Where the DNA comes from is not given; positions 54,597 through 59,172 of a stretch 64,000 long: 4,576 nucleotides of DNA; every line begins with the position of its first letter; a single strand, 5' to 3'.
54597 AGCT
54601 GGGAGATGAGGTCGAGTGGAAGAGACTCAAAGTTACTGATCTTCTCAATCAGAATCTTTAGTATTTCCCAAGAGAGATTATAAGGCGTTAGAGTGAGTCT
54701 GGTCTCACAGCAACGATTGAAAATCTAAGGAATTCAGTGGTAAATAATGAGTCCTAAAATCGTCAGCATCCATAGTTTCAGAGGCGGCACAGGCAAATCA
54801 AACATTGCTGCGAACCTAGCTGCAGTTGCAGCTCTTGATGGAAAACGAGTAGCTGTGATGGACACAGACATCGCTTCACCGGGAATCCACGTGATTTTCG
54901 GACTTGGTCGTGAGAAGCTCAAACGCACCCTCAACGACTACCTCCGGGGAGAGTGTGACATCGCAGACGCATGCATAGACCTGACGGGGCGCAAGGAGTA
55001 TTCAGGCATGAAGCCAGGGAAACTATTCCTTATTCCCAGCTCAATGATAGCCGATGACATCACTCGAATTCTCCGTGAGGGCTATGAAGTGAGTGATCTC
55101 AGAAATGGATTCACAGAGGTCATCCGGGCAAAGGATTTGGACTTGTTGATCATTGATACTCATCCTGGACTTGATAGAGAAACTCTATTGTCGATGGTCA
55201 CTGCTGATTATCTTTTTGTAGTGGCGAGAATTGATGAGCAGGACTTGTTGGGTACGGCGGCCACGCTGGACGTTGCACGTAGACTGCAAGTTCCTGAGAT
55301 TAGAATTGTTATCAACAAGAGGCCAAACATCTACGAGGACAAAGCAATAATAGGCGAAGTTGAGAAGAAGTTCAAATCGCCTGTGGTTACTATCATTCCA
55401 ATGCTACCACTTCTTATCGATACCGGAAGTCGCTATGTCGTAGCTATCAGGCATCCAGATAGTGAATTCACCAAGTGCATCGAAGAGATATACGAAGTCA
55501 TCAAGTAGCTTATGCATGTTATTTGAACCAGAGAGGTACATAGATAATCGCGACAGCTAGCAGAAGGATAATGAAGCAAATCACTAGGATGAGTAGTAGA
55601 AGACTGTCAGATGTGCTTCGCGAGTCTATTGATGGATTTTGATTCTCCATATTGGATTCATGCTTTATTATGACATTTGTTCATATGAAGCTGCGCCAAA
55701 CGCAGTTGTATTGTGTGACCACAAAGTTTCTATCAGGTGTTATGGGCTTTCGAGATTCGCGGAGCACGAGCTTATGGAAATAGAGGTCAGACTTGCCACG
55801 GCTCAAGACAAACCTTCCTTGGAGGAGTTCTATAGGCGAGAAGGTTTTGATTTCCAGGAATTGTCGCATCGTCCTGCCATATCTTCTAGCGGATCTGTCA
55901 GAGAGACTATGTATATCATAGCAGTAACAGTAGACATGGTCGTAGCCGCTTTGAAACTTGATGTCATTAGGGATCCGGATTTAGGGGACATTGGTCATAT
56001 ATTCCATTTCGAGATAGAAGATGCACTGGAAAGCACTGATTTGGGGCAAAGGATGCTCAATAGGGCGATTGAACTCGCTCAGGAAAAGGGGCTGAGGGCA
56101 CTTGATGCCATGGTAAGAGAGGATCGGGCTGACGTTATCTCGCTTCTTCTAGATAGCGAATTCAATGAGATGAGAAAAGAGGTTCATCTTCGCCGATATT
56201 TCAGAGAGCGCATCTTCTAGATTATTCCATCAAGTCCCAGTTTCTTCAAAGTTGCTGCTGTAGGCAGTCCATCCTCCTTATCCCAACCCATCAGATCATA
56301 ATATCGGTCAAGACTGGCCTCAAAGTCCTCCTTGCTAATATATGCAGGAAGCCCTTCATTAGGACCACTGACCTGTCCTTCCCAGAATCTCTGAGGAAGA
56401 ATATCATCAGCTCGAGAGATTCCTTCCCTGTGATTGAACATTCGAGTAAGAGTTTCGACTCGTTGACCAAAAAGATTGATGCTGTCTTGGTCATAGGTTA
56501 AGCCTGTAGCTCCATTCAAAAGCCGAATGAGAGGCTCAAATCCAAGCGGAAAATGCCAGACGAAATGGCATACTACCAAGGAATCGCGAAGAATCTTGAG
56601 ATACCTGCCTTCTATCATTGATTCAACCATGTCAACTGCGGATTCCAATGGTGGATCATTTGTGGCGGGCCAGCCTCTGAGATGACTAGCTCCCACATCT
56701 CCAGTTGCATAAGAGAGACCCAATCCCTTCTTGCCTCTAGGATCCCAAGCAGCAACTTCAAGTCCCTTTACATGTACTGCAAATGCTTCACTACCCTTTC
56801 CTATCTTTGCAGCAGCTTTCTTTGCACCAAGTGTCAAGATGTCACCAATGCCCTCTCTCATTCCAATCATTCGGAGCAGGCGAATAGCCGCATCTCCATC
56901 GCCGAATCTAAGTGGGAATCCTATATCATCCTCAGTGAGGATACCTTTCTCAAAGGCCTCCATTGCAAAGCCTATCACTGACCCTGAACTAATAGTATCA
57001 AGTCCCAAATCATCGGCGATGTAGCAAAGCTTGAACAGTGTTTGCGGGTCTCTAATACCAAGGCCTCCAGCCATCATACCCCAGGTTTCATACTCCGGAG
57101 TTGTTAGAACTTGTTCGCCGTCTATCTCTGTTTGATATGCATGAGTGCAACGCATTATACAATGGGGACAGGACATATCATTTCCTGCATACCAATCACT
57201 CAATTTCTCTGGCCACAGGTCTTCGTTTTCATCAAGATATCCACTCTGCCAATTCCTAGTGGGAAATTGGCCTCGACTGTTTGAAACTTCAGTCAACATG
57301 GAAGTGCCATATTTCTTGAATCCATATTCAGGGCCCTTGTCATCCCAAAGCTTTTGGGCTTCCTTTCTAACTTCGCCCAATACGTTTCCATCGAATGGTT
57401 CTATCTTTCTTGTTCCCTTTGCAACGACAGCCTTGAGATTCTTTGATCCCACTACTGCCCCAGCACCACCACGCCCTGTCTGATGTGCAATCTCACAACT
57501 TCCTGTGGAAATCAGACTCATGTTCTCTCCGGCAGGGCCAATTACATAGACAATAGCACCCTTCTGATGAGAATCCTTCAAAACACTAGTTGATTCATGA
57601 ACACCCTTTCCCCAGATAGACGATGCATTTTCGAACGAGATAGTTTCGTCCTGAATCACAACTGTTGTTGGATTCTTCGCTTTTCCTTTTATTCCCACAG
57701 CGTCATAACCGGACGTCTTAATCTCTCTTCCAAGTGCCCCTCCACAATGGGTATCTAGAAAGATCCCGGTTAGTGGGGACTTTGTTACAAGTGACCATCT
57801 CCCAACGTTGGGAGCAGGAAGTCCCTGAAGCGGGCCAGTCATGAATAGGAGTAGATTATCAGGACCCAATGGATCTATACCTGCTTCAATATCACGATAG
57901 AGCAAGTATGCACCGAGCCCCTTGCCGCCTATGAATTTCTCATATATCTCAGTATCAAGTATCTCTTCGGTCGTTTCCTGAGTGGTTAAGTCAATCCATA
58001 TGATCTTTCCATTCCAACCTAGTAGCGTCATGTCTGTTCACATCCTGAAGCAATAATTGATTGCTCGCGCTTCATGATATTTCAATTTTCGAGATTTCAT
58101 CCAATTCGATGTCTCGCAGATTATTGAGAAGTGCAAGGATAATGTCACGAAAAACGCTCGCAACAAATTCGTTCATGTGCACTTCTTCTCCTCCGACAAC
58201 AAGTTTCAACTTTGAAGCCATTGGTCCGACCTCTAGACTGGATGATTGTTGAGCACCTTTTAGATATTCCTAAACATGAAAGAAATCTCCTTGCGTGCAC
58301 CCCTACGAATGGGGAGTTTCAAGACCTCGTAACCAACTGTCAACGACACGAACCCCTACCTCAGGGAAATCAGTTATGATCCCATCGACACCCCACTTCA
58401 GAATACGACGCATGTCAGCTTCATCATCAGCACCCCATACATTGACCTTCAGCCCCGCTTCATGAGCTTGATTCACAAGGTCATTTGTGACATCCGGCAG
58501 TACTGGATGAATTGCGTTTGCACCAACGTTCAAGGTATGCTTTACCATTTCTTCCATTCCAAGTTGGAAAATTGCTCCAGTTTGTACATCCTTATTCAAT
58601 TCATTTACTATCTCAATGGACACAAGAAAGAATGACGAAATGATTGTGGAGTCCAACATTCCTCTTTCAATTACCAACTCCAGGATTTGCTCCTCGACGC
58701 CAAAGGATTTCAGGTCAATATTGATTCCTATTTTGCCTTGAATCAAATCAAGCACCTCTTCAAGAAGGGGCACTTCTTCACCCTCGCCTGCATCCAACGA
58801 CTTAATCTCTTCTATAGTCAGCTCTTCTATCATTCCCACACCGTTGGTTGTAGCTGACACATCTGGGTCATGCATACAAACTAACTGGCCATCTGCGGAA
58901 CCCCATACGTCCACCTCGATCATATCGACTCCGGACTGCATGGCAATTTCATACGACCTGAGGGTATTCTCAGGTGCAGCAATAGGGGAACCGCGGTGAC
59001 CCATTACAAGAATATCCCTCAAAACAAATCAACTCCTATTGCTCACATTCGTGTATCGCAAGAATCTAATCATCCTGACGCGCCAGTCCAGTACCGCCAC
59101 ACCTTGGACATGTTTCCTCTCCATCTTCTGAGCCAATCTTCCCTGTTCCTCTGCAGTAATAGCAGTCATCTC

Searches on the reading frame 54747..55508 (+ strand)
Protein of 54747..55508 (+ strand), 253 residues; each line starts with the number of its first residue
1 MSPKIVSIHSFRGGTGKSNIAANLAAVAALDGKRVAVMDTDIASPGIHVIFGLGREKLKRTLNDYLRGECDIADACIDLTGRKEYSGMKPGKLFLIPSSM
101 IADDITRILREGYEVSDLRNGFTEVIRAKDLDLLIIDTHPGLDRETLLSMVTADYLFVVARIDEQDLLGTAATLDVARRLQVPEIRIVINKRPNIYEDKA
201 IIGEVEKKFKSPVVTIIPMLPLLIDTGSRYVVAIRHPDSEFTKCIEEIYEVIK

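Call 50: search_protein_families(library=ncbifam, proteins=[window:54747-55508:+], max_evalue=1e-8)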
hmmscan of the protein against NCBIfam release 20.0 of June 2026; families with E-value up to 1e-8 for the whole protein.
window:54747-55508:+ (253 aa): 6 families
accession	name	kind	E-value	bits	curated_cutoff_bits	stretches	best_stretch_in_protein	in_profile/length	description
TIGR01969.1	minD_arch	subfamily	3.6e-23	82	201.75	1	5-249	2-227/251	cell division ATPase MinD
NF047398.1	AAA_KGGVGR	domain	1.1e-14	55.2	90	1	3-173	2-185/190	KGGVGR-motif variant AAA ATPase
NF041136.1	MrpORP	equivalog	2.2e-12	46.9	450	1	6-61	8-63/365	iron-sulfur cluster carrier protein MrpORP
TIGR01968.1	minD_bact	equivalog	7.4e-12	45.2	212.9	1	4-218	2-202/261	septum site-determining protein MinD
NF041546.1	ParA_partition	equivalog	1.4e-11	44.3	180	0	5-41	1-37/203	ParA family partition ATPase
NF008669.0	PRK11670.1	equivalog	2.1e-09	36.8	348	0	5-55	109-159/369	iron-sulfur cluster carrier protein ApbC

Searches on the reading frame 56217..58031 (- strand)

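Call 50: search_protein_families(library=ncbifam, proteins=[window:56217-58031:-], max_evalue=1e-8)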
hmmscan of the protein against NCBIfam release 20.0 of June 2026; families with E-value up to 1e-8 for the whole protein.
window:56217-58031:- (604 aa): 2 families
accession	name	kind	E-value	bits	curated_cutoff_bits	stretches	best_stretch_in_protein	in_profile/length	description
NF007354.0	PRK09849.1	equivalog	5.3e-63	213.7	868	1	3-211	5-211/703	aldehyde ferredoxin oxidoreductase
NF040818.1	GAPOR_Arch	equivalog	4.1e-10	38.6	1300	0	50-130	43-122/654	glyceraldehyde-3-phosphate:ferredoxin oxidoreductase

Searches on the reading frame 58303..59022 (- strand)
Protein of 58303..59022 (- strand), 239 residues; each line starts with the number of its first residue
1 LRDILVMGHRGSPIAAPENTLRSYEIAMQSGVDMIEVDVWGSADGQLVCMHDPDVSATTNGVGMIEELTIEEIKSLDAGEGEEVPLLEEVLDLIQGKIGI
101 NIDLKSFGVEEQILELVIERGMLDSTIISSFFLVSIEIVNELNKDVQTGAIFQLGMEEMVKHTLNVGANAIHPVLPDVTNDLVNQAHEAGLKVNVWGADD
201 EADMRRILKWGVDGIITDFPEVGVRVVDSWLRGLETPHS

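Call 50: search_protein_families(library=ncbifam, proteins=[window:58303-59022:-], max_evalue=1e-8)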
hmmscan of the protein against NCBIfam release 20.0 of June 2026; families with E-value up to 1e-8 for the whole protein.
window:58303-59022:- (239 aa): 3 families
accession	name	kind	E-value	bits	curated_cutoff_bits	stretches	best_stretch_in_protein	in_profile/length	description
NF006989.0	PRK09454.1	equivalog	2e-34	119.1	264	1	6-221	12-242/251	glycerophosphodiester phosphodiesterase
NF053857.1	LysphglycPlipDStph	equivalog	1.8e-16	60.4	450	1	6-79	48-121/305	lysophosphatidylglycerol phospholipase D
NF008354.0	PRK11143.1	equivalog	8.9e-09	34.7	254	0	3-59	30-86/359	glycerophosphodiester phosphodiesterase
